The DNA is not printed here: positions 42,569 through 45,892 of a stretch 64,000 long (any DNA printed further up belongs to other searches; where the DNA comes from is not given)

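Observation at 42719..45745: Single 1008-aa polypeptide containing two complete PilB/GspE-type secretion ATPases in tandem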

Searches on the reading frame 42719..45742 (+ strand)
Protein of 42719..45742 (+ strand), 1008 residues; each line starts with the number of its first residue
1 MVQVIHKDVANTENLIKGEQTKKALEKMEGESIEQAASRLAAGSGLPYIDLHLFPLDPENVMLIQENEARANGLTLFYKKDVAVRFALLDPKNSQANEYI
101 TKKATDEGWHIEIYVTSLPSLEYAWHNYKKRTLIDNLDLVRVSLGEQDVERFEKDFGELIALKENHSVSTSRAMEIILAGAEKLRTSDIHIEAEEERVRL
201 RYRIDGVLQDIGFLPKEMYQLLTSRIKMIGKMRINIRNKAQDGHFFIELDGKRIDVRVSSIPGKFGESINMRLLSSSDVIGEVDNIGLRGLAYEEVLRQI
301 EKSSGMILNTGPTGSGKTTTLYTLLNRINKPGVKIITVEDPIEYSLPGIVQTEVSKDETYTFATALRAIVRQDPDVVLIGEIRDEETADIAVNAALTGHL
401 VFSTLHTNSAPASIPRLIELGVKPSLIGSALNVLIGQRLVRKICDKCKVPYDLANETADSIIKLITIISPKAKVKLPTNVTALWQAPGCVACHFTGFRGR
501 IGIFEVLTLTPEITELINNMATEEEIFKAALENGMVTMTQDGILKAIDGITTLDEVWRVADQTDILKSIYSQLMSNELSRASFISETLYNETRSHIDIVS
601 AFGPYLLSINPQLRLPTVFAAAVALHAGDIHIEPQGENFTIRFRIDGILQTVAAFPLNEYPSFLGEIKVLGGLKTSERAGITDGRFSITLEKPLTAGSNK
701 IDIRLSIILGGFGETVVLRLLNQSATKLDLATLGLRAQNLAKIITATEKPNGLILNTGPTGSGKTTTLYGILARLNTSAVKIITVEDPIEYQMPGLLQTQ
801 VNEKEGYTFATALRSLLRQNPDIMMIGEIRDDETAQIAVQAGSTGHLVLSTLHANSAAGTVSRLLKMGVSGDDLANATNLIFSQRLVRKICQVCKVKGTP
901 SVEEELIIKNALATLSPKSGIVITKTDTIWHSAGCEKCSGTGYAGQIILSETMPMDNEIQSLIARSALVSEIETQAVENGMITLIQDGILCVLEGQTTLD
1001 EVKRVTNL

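Call 4: search_protein_families(library=pfam, proteins=[window:42719-45742:+], max_evalue=0.01)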
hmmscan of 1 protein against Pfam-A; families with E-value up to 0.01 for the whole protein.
window:42719-45742:+ (1008 aa): 37 families (the best 25 are shown)
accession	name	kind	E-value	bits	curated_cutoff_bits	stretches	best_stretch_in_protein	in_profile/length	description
PF00437.27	T2SSE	-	9.1e-221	732.5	24.9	2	172-558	10-370/370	Type II/IV secretion system protein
PF25199.1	nSTAND_NTPase5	-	7.9e-09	35.9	34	1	741-792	30-83/145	Novel STAND NTPase 5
PF13401.12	AAA_22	-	5.5e-08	33.6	27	1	303-339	4-40/130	AAA domain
PF20720.3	nSTAND3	-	3e-07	30.7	27.2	1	292-341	6-54/155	Novel STAND NTPase 3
PF13191.12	AAA_16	-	2.2e-06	28.7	32.6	0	297-372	16-81/167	AAA ATPase domain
PF04851.21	ResIII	-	2.4e-06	28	22.5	0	292-334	11-55/164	Type III restriction enzyme, res subunit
PF13604.12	AAA_30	-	3.7e-06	27.2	27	0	295-337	8-51/191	AAA domain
PF13173.12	AAA_14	-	4.3e-06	27.2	27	0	306-396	4-85/129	AAA domain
PF12775.13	AAA_7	-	5.2e-06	26.6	25.8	0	293-337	22-66/181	P-loop containing dynein motor region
PF00004.35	AAA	-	7e-06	27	21.2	0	308-382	2-66/131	ATPase family associated with various cellular activities (AAA)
PF02492.25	cobW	-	8.2e-05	22.7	20.7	0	310-336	6-33/180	CobW/HypB/UreG, nucleotide-binding domain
PF13245.12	AAA_19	-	8.8e-05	23.1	25.1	0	748-779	8-39/134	AAA domain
PF13555.12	AAA_29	-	0.00015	21.9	27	0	304-321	22-39/61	P-loop containing region of AAA domain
PF13086.12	AAA_11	-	0.00018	21.8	27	0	299-329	12-42/257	AAA domain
PF00005.33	ABC_tran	-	0.00057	20.9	25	0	310-331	17-38/137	ABC transporter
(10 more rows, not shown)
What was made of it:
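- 42719..45745 (+): Tandem PilB/GspE-type ATPase gene (1008 aa plus stop). Two T2SSE stretches (call 4).
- On PilT/VirB11-like secretion ATPases (Pfam T2SSE PF00437): Two T2SSE stretches, 732 bits against a cutoff of 24.9 (call 4).
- Checked: Pfam T2SSE (PF00437) matches in two stretches with 732 bits in total (call 4).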
